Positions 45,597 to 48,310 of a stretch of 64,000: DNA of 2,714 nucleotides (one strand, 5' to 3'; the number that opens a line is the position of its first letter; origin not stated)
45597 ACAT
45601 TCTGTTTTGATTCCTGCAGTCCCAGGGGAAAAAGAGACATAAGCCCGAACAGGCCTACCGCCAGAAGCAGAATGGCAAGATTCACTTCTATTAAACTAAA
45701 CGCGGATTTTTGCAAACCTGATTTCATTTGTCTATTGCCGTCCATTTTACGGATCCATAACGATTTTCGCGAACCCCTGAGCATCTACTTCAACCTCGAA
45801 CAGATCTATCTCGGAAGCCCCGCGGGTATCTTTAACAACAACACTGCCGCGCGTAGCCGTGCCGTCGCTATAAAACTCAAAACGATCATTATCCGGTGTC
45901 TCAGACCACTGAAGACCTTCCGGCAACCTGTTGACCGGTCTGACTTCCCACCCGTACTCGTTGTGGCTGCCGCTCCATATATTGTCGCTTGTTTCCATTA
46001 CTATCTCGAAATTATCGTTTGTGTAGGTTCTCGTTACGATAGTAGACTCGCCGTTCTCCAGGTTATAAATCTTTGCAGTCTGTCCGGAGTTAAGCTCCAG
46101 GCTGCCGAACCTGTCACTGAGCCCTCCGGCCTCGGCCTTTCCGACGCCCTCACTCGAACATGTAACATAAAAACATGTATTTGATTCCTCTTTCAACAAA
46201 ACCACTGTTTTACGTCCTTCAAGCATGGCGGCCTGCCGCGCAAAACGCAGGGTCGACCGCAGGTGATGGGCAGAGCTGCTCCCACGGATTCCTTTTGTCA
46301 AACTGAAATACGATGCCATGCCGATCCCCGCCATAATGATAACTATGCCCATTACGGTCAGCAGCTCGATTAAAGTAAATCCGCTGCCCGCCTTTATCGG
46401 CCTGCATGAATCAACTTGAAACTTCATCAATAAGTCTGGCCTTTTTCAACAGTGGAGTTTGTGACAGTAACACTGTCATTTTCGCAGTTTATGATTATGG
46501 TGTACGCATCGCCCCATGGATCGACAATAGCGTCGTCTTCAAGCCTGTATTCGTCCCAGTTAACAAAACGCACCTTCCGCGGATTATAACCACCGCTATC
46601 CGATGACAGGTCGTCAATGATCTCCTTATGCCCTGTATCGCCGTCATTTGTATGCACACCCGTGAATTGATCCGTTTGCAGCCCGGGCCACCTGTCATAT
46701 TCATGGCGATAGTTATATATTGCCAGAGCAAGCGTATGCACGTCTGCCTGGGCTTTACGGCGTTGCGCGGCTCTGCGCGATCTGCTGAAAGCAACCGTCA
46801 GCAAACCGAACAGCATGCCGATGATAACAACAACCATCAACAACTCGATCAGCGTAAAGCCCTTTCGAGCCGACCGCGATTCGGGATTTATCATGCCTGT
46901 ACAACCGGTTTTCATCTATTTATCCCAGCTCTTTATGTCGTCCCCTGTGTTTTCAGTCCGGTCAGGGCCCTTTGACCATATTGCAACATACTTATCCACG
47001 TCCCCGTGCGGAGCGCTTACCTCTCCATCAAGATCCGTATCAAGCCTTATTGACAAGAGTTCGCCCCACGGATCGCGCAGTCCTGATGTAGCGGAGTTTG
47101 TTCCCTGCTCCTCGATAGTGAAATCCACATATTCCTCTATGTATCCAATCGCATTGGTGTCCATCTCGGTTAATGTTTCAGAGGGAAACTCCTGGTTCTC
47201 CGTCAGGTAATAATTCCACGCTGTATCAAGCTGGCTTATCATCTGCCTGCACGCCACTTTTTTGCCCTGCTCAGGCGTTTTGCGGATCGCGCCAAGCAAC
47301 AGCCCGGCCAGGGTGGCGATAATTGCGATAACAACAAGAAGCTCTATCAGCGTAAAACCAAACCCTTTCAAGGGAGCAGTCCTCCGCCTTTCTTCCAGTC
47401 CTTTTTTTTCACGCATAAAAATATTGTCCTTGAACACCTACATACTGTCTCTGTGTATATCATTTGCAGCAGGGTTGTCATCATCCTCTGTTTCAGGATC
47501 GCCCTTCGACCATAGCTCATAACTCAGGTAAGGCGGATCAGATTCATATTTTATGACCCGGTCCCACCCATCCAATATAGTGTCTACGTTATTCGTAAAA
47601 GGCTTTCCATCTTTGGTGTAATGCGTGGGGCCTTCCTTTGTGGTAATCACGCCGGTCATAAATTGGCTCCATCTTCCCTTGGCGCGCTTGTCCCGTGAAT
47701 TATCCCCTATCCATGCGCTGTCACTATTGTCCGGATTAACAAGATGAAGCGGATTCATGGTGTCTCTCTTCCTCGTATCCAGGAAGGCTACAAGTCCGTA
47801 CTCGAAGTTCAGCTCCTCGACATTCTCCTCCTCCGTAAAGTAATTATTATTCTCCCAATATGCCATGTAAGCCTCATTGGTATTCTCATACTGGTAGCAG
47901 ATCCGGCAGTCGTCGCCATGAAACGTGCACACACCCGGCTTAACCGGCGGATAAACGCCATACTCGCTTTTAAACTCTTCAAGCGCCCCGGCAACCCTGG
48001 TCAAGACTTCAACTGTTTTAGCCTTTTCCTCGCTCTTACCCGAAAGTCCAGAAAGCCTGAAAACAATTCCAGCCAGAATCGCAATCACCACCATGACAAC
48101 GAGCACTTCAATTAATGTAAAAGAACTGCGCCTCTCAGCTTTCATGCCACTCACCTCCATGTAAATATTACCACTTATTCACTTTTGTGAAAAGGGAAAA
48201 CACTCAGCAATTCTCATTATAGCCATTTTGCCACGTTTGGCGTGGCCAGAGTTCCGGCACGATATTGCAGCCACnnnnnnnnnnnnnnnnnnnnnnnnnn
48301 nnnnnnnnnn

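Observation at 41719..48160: Pseudopilus operon with four to five GspG-family paralogues and a ~720-aa GspK-like protein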

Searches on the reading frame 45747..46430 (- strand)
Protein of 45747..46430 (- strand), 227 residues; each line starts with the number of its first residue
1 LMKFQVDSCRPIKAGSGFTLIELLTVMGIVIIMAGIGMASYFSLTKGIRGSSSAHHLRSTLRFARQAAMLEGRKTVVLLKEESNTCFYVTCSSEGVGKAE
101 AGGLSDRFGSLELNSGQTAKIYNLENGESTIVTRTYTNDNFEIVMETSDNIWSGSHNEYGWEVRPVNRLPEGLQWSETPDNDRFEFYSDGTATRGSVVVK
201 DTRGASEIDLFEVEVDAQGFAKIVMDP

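Call 4: search_protein_families(library=pfam, proteins=[window:45747-46430:-], max_evalue=0.1)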
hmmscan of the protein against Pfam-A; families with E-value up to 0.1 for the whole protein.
window:45747-46430:- (227 aa): 3 families
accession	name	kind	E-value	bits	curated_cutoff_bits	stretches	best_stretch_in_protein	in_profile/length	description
PF12019.13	GspH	-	0.0052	17.7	21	0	54-200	2-92/108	Type II transport protein GspH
PF07963.17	N_methyl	-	0.0061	16.5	21.2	1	16-36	5-25/27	Prokaryotic N-terminal methylation motif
PF24547.1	DUF7601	-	0.046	14.7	27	1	97-155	49-100/116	Domain of unknown function (DUF7601)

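Call 5: search_protein_families(library=ncbifam, proteins=[window:45747-46430:-], max_evalue=0.1)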
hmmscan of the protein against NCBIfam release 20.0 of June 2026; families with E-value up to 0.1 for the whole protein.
window:45747-46430:- (227 aa): 10 families
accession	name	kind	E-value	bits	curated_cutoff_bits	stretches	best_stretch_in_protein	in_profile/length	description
NF007800.0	PRK10506.1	equivalog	4.9e-10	39.5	158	1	12-92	5-86/163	prepilin peptidase-dependent protein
NF040982.1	ComGD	equivalog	1e-07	32.4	70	1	16-90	2-76/139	competence type IV pilus minor pilin ComGD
TIGR01708.2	typeII_sec_gspH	equivalog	4.3e-07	30.1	80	1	16-82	2-68/169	type II secretion system minor pseudopilin GspH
NF047827.1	T3SSXpsH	equivalog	6.6e-06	26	160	1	17-74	2-59/145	type II secretion system protein XpsH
NF007862.0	PRK10574.1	equivalog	0.00018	21.6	138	1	16-43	5-32/145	prepilin peptidase-dependent pilin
TIGR02596.1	TIGR02596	subfamily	0.00036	20.7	70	1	18-74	1-57/196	Verru_Chthon cassette protein D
TIGR02532.1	IV_pilin_GFxxxE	domain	0.017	15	16.3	1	16-37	2-23/24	prepilin-type N-terminal cleavage/methylation domain-containing protein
NF041013.1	T4P_ComGE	equivalog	0.021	14.9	49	1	17-84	5-73/83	competence type IV pilus minor pilin ComGE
NF041775.1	typeIV_PilA_Myxo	equivalog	0.034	14.1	400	1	16-48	11-43/214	type IV pilin protein PilA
TIGR01710.1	typeII_sec_gspG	equivalog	0.073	13.1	88.85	0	16-45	1-30/134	type II secretion system major pseudopilin GspG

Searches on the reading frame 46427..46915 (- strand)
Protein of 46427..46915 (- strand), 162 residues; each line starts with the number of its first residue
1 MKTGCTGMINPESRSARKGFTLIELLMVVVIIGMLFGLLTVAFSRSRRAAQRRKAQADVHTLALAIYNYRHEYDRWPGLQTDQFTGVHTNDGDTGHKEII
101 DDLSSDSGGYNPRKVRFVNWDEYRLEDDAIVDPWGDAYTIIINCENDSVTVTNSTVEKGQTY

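Call 4: search_protein_families(library=pfam, proteins=[window:46427-46915:-], max_evalue=0.1)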
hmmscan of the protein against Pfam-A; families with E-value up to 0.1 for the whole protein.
window:46427-46915:- (162 aa): 4 families
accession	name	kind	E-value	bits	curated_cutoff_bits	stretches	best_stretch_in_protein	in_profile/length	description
PF07963.17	N_methyl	-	3.4e-07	30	21.2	1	14-39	1-26/27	Prokaryotic N-terminal methylation motif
PF08334.16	T2SSG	-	0.001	19.6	21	0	118-151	54-87/108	Type II secretion system (T2SS), protein G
PF06305.16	LapA_dom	-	0.074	13.4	28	0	22-58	19-55/64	Lipopolysaccharide assembly protein A domain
PF00654.25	Voltage_CLC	-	0.086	12.4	24.8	0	23-55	160-192/346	Voltage gated chloride channel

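Call 5: search_protein_families(library=ncbifam, proteins=[window:46427-46915:-], max_evalue=0.1)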
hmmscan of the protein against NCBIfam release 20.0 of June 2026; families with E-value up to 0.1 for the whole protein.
window:46427-46915:- (162 aa): 14 families
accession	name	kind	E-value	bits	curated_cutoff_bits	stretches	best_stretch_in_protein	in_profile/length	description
TIGR01710.1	typeII_sec_gspG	equivalog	2.8e-13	50.1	88.85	1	18-80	1-63/134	type II secretion system major pseudopilin GspG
TIGR01708.2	typeII_sec_gspH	equivalog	7.2e-08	32.6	80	1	18-53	2-39/169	type II secretion system minor pseudopilin GspH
TIGR02532.1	IV_pilin_GFxxxE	domain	5e-07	29.3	16.3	1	17-39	1-23/24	prepilin-type N-terminal cleavage/methylation domain-containing protein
NF040999.1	pilin_ComGC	equivalog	1.3e-05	25.3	75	1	18-73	2-57/84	competence type IV pilus major pilin ComGC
NF041775.1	typeIV_PilA_Myxo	equivalog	2.1e-05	24.6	400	1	17-77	10-70/214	type IV pilin protein PilA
NF041013.1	T4P_ComGE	equivalog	7.3e-05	22.8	49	1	18-63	4-49/83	competence type IV pilus minor pilin ComGE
TIGR02596.1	TIGR02596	subfamily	7.6e-05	22.9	70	1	20-56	1-36/196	Verru_Chthon cassette protein D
NF040982.1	ComGD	equivalog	0.00033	21.1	70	1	18-47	2-31/139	competence type IV pilus minor pilin ComGD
NF007862.0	PRK10574.1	equivalog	0.0036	17.5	138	1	16-44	3-31/145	prepilin peptidase-dependent pilin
TIGR02599.1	TIGR02599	subfamily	0.0077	15.5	256.5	1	19-59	1-41/361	Verru_Chthon cassette protein C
NF007800.0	PRK10506.1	equivalog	0.0079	16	158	1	14-39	5-30/163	prepilin peptidase-dependent protein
NF041002.1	pilin_ComGF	equivalog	0.011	15.9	80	1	18-54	2-38/139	competence type IV pilus minor pilin ComGF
NF041554.1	SA1362_fam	subfamily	0.049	13.8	42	1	23-53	29-59/70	SA1362 family protein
NF006453.0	PRK08808.1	equivalog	0.089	11.8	295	0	14-50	3-36/211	type II secretion system protein J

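Call 19: search_solved_structures(query=window:46427-46915:-, max_evalue=1, show_alignments=2)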
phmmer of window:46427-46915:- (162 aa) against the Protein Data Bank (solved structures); distinct sequences matched with E-value up to 1: 14.
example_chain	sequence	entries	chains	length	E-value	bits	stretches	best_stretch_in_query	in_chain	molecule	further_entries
9egp_A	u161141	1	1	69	1.9e-06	31.4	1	16-77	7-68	Geopilin domain 1 protein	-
7tgg_A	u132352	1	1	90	3.2e-06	30.7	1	16-68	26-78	Geopilin domain 1 protein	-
5wda_A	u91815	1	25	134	0.00017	25.1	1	20-80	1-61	General secretion pathway protein G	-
2m7g_A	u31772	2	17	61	0.00082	22.9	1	20-68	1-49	Geopilin domain 1 protein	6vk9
8p3b_A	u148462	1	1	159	0.026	18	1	20-90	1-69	Fimbrial protein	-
5kua_A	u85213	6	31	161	0.03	17.8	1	20-89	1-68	pilin | Neisseria meningitidis PilE variant SB-GATDH | Neisseria meningitidis PilE, SB-DATDH variant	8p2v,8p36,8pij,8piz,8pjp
8tj2_C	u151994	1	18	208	0.043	17.3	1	20-78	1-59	Type IV major pilin protein PilA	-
2hi2_A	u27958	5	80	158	0.051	17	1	20-91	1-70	Fimbrial protein | PilA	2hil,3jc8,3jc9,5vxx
1ay2_A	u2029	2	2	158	0.063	16.8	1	20-88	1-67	TYPE 4 PILIN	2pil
9laa_A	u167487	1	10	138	0.1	16.1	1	16-43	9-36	Type IV pilin protein PilA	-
8pfb_G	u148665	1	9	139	0.18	15.2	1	20-74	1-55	Type IV pilin PilE1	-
7nf6_B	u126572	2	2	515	0.52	13.8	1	20-79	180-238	B(0,+)-type amino acid transporter 1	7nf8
9lab_B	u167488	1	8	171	0.96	12.9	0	17-39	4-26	MSHA major pilin subunit MshA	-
8sxi_C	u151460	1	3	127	0.98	12.9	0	82-143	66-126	b12 Heavy Chain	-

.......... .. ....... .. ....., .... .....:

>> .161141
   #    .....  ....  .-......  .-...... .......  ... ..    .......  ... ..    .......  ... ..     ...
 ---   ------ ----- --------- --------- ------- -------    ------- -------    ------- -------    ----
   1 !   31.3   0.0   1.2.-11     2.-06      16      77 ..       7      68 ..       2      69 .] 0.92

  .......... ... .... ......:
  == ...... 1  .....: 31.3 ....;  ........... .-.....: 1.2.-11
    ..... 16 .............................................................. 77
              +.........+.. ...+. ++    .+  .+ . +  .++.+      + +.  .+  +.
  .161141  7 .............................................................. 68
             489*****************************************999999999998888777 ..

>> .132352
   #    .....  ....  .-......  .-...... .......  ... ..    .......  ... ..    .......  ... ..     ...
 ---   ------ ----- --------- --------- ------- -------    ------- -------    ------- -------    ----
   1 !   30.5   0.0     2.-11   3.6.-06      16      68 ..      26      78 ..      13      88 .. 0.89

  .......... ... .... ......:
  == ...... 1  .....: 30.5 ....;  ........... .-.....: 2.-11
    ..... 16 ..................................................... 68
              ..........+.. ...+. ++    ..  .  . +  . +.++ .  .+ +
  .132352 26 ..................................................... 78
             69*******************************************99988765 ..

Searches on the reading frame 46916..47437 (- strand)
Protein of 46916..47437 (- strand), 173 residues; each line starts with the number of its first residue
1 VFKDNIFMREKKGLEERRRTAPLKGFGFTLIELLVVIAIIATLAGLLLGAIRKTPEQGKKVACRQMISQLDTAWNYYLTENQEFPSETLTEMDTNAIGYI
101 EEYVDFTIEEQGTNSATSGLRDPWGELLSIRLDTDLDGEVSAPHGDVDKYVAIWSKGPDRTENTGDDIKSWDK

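Call 4: search_protein_families(library=pfam, proteins=[window:46916-47437:-], max_evalue=0.1)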
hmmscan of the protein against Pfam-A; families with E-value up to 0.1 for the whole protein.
window:46916-47437:- (173 aa): 2 families
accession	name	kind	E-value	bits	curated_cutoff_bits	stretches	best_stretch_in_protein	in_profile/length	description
PF07963.17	N_methyl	-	7.7e-06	25.7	21.2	1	27-48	6-27/27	Prokaryotic N-terminal methylation motif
PF08334.16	T2SSG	-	0.0093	16.5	21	1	53-169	4-106/108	Type II secretion system (T2SS), protein G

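Call 5: search_protein_families(library=ncbifam, proteins=[window:46916-47437:-], max_evalue=0.1)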
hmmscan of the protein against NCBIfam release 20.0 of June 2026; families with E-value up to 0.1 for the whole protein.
window:46916-47437:- (173 aa): 14 families
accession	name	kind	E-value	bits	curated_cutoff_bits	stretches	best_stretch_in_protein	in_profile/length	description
TIGR01710.1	typeII_sec_gspG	equivalog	3.1e-09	37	88.85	1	27-87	2-62/134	type II secretion system major pseudopilin GspG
TIGR01708.2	typeII_sec_gspH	equivalog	1.6e-06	28.2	80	1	27-82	3-59/169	type II secretion system minor pseudopilin GspH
NF041013.1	T4P_ComGE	equivalog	1.4e-05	25.1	49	1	27-60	5-38/83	competence type IV pilus minor pilin ComGE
NF040999.1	pilin_ComGC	equivalog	2.1e-05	24.6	75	1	27-92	3-66/84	competence type IV pilus major pilin ComGC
TIGR02532.1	IV_pilin_GFxxxE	domain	3.4e-05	23.5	16.3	1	27-47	3-23/24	prepilin-type N-terminal cleavage/methylation domain-containing protein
NF041775.1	typeIV_PilA_Myxo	equivalog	6.4e-05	23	400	1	26-152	11-138/214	type IV pilin protein PilA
NF007862.0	PRK10574.1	equivalog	0.00022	21.4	138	1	27-51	6-30/145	prepilin peptidase-dependent pilin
NF040982.1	ComGD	equivalog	0.0008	19.8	70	1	27-82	3-59/139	competence type IV pilus minor pilin ComGD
TIGR02596.1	TIGR02596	subfamily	0.0011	19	70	1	28-80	1-54/196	Verru_Chthon cassette protein D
TIGR01707.1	gspI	equivalog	0.0048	17.4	44.35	1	27-54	1-28/101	type II secretion system minor pseudopilin GspI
NF047828.1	T3SSXpsI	equivalog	0.021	14.8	150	1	27-57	3-33/132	type II secretion system protein XpsI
TIGR01711.1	gspJ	equivalog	0.027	14.3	64.85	1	27-44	2-19/192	type II secretion system minor pseudopilin GspJ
NF007800.0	PRK10506.1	equivalog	0.032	14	158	1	27-44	10-27/163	prepilin peptidase-dependent protein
NF041002.1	pilin_ComGF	equivalog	0.042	14.1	80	1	27-58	3-34/139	competence type IV pilus minor pilin ComGF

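Call 42: search_solved_structures(query=A3, max_evalue=1, show_alignments=3)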
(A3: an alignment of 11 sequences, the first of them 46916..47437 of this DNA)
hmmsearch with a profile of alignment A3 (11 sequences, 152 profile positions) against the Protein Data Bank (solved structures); distinct sequences matched with E-value up to 1: 42.
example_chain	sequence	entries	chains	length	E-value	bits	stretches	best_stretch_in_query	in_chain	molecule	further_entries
5wda_A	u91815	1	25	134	6.9e-15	58.8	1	5-66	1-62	General secretion pathway protein G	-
7tgg_A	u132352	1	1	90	2.6e-13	53.7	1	2-63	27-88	Geopilin domain 1 protein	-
9egp_A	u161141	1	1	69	7.8e-13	52.2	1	2-63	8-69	Geopilin domain 1 protein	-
2m7g_A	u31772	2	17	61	1.1e-11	48.4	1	5-63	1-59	Geopilin domain 1 protein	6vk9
8tj2_C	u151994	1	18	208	2.7e-10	43.9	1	5-64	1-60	Type IV major pilin protein PilA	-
6xxd_A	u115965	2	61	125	1.3e-09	41.7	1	5-65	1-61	PilA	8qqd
8pfb_G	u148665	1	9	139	7.6e-09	39.2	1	5-59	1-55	Type IV pilin PilE1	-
5kua_A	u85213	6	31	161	1.6e-08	38.2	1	5-67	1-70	pilin | Neisseria meningitidis PilE variant SB-GATDH | Neisseria meningitidis PilE, SB-DATDH variant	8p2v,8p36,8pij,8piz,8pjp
8p3b_A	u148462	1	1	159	1.7e-08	38.1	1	5-67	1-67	Fimbrial protein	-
2hi2_A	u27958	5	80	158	4.4e-08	36.7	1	5-66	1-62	Fimbrial protein | PilA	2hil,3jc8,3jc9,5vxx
1ay2_A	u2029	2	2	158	5.8e-08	36.4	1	5-66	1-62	TYPE 4 PILIN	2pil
9laa_A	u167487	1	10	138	5e-06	30.1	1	2-30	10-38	Type IV pilin protein PilA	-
8tum_e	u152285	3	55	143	3.5e-05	27.3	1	5-52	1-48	Type IV major pilin protein PilA | Pilin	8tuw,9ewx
1oqw_A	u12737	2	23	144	5.1e-05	26.8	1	5-52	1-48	Fimbrial protein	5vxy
6gv9_A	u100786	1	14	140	0.00012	25.6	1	5-35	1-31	Prepilin peptidase-dependent protein D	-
3fu1_A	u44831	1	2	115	0.00017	25.1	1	31-116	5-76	General secretion pathway protein G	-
4lw9_A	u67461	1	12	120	0.00032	24.2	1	32-116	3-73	Type II secretion system protein G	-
3gn9_A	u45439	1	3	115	0.00042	23.8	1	31-116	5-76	Type II secretory pathway, pseudopilin EpsG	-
2kep_A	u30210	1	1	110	0.00058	23.4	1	33-116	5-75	General secretion pathway protein G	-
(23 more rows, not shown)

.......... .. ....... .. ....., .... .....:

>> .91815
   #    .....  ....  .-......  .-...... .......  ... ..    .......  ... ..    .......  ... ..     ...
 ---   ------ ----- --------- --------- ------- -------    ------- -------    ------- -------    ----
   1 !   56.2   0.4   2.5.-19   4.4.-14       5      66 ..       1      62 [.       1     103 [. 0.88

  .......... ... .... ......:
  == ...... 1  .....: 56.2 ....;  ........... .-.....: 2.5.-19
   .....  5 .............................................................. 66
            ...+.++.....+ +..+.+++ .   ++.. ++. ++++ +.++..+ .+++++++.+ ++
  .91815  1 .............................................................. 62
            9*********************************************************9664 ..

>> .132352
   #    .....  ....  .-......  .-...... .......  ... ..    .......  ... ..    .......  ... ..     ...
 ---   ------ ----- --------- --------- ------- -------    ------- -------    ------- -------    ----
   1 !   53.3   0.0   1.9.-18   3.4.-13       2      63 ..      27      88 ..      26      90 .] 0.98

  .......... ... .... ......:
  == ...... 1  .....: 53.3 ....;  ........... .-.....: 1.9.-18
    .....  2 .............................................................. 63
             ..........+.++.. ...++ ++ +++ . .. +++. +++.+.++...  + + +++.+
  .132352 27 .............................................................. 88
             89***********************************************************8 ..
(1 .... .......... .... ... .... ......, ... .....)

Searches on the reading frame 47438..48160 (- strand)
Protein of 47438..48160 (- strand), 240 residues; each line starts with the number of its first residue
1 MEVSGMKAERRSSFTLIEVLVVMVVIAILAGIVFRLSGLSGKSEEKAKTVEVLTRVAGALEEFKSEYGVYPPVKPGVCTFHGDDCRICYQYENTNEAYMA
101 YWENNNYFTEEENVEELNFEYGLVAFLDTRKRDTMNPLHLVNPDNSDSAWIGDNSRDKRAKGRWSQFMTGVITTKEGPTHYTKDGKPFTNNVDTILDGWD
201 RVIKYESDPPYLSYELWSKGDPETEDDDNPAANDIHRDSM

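Call 4: search_protein_families(library=pfam, proteins=[window:47438-48160:-], max_evalue=0.1)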
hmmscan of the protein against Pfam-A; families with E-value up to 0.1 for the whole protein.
window:47438-48160:- (240 aa): 2 families
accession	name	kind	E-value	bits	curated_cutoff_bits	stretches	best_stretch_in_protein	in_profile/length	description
PF07963.17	N_methyl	-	4.5e-07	29.6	21.2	1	11-34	4-27/27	Prokaryotic N-terminal methylation motif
PF14221.11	DUF4330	-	0.044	14.3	27.6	1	14-57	14-62/167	Domain of unknown function (DUF4330)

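Call 5: search_protein_families(library=ncbifam, proteins=[window:47438-48160:-], max_evalue=0.1)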
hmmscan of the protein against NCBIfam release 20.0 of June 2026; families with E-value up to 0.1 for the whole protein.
window:47438-48160:- (240 aa): 14 families
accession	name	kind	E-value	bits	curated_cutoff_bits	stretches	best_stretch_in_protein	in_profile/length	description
TIGR01710.1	typeII_sec_gspG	equivalog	1e-09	38.6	88.85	1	13-77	2-66/134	type II secretion system major pseudopilin GspG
TIGR01708.2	typeII_sec_gspH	equivalog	5.2e-05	23.3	80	1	14-47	4-37/169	type II secretion system minor pseudopilin GspH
TIGR02532.1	IV_pilin_GFxxxE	domain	8.6e-05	22.2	16.3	1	14-33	4-23/24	prepilin-type N-terminal cleavage/methylation domain-containing protein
NF040999.1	pilin_ComGC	equivalog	0.00087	19.4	75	1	12-29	2-19/84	competence type IV pilus major pilin ComGC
TIGR02596.1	TIGR02596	subfamily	0.0049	17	70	1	14-34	1-21/196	Verru_Chthon cassette protein D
NF007862.0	PRK10574.1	equivalog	0.0054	16.9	138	1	10-32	3-25/145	prepilin peptidase-dependent pilin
NF041002.1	pilin_ComGF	equivalog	0.018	15.2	80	1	13-47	3-37/139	competence type IV pilus minor pilin ComGF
NF041775.1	typeIV_PilA_Myxo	equivalog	0.018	15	400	1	2-34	2-33/214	type IV pilin protein PilA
NF040982.1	ComGD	equivalog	0.026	15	70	1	12-35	2-25/139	competence type IV pilus minor pilin ComGD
NF007800.0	PRK10506.1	equivalog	0.028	14.3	158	1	8-31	5-28/163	prepilin peptidase-dependent protein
TIGR01707.1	gspI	equivalog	0.029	14.9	44.35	1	14-45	2-33/101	type II secretion system minor pseudopilin GspI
NF038303.1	EPS_HpsB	equivalog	0.055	13.4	150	1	11-57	2-48/211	hormogonium polysaccharide secretion pseudopilin HpsB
TIGR02599.1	TIGR02599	subfamily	0.067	12.4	256.5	1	13-36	1-24/361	Verru_Chthon cassette protein C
NF041013.1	T4P_ComGE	equivalog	0.076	13.1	49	0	14-53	6-46/83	competence type IV pilus minor pilin ComGE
